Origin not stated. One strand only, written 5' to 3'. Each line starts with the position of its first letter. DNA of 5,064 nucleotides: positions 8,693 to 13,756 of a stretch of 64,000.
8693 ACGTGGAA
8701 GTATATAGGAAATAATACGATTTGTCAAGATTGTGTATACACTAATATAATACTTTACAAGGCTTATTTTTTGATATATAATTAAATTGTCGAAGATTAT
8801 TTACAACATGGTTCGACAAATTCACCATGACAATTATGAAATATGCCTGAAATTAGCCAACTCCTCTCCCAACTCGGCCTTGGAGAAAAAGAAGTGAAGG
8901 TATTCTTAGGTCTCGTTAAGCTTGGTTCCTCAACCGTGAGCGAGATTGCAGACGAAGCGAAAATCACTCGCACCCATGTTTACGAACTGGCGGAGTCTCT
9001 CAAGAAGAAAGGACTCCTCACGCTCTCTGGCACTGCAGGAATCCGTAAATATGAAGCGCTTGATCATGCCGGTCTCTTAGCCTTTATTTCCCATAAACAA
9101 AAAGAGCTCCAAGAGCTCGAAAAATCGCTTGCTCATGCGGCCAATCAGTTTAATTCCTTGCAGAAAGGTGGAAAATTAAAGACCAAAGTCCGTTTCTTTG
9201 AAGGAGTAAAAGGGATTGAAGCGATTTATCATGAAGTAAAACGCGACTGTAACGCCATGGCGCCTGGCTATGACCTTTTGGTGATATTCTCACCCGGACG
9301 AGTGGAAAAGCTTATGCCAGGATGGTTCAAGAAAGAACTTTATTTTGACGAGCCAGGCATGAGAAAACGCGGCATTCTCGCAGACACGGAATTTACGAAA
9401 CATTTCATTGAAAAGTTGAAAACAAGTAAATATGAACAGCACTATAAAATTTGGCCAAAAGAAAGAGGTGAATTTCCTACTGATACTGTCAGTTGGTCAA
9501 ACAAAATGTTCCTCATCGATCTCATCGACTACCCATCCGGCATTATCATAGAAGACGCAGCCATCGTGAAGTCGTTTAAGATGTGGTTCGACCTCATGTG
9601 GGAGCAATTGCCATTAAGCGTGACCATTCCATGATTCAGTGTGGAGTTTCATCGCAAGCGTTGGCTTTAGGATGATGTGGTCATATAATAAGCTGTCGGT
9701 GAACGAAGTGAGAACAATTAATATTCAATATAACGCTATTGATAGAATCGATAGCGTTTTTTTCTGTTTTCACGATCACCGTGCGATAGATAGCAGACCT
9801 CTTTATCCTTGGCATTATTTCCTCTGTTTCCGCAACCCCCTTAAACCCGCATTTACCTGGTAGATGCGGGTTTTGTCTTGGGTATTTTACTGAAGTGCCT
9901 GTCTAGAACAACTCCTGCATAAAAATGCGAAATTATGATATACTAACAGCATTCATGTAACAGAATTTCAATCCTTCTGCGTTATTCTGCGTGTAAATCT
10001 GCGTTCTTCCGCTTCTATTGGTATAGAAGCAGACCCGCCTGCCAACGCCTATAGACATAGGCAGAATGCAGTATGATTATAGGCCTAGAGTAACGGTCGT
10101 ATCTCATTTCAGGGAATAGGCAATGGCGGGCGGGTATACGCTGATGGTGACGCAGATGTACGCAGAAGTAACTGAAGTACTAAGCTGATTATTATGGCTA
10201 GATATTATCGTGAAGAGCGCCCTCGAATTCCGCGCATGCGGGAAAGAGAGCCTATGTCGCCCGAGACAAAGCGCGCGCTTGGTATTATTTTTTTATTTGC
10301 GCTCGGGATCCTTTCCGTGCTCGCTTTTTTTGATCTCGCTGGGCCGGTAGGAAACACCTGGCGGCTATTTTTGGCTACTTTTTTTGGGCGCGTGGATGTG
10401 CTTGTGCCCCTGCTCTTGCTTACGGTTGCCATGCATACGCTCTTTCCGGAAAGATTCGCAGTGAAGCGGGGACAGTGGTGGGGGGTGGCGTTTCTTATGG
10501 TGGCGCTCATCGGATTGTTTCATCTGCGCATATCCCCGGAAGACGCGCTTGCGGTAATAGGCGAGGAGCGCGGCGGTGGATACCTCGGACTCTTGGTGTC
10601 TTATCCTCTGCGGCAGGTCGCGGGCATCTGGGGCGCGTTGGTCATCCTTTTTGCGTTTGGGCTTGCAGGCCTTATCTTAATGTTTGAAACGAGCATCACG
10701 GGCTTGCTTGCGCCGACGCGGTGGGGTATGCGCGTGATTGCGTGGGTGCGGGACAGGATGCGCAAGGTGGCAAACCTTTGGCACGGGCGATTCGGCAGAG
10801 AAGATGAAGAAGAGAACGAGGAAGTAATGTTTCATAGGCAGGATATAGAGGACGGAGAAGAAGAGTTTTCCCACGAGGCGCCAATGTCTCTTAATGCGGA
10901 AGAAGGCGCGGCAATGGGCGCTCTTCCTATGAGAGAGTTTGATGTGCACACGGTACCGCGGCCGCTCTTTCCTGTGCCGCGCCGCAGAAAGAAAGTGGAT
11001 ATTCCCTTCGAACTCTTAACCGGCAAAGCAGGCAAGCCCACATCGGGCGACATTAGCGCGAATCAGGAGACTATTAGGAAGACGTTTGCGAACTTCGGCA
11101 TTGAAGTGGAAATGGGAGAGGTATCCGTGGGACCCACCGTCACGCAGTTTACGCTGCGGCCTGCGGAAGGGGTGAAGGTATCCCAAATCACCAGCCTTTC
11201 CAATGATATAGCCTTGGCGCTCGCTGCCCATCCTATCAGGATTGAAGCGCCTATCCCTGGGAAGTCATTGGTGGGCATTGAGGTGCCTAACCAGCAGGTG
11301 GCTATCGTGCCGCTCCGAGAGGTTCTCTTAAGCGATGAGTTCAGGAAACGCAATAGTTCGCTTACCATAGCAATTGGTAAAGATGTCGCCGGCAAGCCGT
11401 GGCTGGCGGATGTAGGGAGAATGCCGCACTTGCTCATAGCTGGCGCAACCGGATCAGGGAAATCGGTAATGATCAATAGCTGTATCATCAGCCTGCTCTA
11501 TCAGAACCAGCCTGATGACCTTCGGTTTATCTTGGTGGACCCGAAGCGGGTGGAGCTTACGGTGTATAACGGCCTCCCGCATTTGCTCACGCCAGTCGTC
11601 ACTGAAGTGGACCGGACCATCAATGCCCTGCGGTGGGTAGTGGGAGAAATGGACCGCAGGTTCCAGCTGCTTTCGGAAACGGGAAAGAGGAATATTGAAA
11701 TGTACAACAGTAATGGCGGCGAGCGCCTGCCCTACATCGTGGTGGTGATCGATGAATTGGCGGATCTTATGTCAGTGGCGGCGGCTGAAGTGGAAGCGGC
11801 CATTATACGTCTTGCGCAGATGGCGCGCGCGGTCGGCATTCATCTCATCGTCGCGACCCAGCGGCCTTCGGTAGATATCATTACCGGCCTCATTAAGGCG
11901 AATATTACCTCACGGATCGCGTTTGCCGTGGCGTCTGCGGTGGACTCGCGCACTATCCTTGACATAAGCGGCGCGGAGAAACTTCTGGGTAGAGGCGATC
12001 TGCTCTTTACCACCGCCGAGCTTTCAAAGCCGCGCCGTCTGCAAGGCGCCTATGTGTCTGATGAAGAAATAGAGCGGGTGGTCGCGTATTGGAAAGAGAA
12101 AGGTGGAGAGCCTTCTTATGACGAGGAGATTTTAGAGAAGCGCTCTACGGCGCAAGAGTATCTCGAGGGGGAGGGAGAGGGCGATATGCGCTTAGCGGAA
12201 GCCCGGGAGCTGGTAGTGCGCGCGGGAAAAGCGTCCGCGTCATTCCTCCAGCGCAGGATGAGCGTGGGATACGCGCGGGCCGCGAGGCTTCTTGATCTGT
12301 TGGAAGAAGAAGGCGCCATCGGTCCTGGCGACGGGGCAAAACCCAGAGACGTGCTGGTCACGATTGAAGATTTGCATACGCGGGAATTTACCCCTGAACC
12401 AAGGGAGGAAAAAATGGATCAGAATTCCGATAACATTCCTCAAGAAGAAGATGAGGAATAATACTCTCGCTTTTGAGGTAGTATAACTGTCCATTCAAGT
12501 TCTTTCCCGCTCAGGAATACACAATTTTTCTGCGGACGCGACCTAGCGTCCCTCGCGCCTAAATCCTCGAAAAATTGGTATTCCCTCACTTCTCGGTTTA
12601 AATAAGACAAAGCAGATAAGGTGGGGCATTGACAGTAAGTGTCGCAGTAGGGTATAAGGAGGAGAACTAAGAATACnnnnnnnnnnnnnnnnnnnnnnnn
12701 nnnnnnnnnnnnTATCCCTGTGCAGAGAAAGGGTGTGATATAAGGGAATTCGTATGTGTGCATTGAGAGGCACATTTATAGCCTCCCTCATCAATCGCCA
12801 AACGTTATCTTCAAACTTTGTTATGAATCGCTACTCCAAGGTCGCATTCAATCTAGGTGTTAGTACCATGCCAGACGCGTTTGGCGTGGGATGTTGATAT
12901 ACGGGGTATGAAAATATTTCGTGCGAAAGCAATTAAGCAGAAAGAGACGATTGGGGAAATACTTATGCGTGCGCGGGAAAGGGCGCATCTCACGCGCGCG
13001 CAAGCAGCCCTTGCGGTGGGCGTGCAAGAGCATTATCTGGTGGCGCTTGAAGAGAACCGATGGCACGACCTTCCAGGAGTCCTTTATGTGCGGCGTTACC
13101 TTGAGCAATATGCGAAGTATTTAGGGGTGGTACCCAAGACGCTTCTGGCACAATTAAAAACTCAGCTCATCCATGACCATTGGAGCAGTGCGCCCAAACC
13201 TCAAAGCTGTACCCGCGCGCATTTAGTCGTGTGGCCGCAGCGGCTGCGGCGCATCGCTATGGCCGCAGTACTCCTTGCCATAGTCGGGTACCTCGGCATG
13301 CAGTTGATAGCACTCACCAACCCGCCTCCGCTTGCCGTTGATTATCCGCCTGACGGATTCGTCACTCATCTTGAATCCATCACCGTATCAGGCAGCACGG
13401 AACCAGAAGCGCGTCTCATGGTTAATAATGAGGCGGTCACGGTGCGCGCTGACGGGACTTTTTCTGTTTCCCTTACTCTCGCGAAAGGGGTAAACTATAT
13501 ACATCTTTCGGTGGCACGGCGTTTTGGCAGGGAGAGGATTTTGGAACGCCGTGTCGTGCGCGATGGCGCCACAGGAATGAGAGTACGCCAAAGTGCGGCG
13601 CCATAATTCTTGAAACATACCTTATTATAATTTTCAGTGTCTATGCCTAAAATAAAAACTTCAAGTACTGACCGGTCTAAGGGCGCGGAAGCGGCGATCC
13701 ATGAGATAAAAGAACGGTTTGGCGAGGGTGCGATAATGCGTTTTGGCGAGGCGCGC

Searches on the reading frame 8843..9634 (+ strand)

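Call 78: search_protein_families(library=pfam, proteins=[window:8843-9634:+], max_evalue=0.00001)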
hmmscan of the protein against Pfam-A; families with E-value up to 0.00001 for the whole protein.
window:8843-9634:+ (263 aa): 1 family
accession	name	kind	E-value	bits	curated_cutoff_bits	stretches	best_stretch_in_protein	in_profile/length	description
PF01978.25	TrmB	-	5.6e-14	52.2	25.6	1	8-74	1-66/68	Sugar-specific transcriptional regulator TrmB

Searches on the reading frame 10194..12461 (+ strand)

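Call 78: search_protein_families(library=pfam, proteins=[window:10194-12461:+], max_evalue=0.00001)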
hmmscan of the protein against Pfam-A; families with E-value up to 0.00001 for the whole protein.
window:10194-12461:+ (755 aa): 4 families
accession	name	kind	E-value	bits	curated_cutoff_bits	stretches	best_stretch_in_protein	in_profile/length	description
PF01580.24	FtsK_SpoIIIE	-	5.6e-62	209.5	24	1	374-560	2-221/221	FtsK/SpoIIIE family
PF17854.6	FtsK_alpha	-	6e-29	100.6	22.9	1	282-366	17-101/101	FtsK alpha domain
PF09397.16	FtsK_gamma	-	2.1e-22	79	30.6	1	662-723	2-63/63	Ftsk gamma domain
PF13491.11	FtsK_4TM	-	2.5e-09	37.5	23.1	1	58-172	56-167/171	4TM region of DNA translocase FtsK/SpoIIIE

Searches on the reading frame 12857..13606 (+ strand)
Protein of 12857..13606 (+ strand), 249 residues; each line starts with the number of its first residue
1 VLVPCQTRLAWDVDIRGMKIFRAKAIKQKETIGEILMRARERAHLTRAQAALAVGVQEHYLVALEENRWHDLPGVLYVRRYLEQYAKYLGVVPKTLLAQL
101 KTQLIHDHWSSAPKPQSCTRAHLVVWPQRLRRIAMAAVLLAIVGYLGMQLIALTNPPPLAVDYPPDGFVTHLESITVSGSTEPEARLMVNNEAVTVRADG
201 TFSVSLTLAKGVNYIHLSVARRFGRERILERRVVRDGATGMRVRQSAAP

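Call 78: search_protein_families(library=pfam, proteins=[window:12857-13606:+], max_evalue=0.00001)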
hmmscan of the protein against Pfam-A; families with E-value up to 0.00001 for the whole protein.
window:12857-13606:+ (249 aa): 2 families
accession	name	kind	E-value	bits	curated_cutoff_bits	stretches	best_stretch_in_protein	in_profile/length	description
PF13413.12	HTH_25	-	6.9e-16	58.3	24.6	1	36-94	2-60/62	Helix-turn-helix domain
PF09136.16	Glucodextran_B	-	2.8e-11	43.6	27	1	157-227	1-73/83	Glucodextranase, domain B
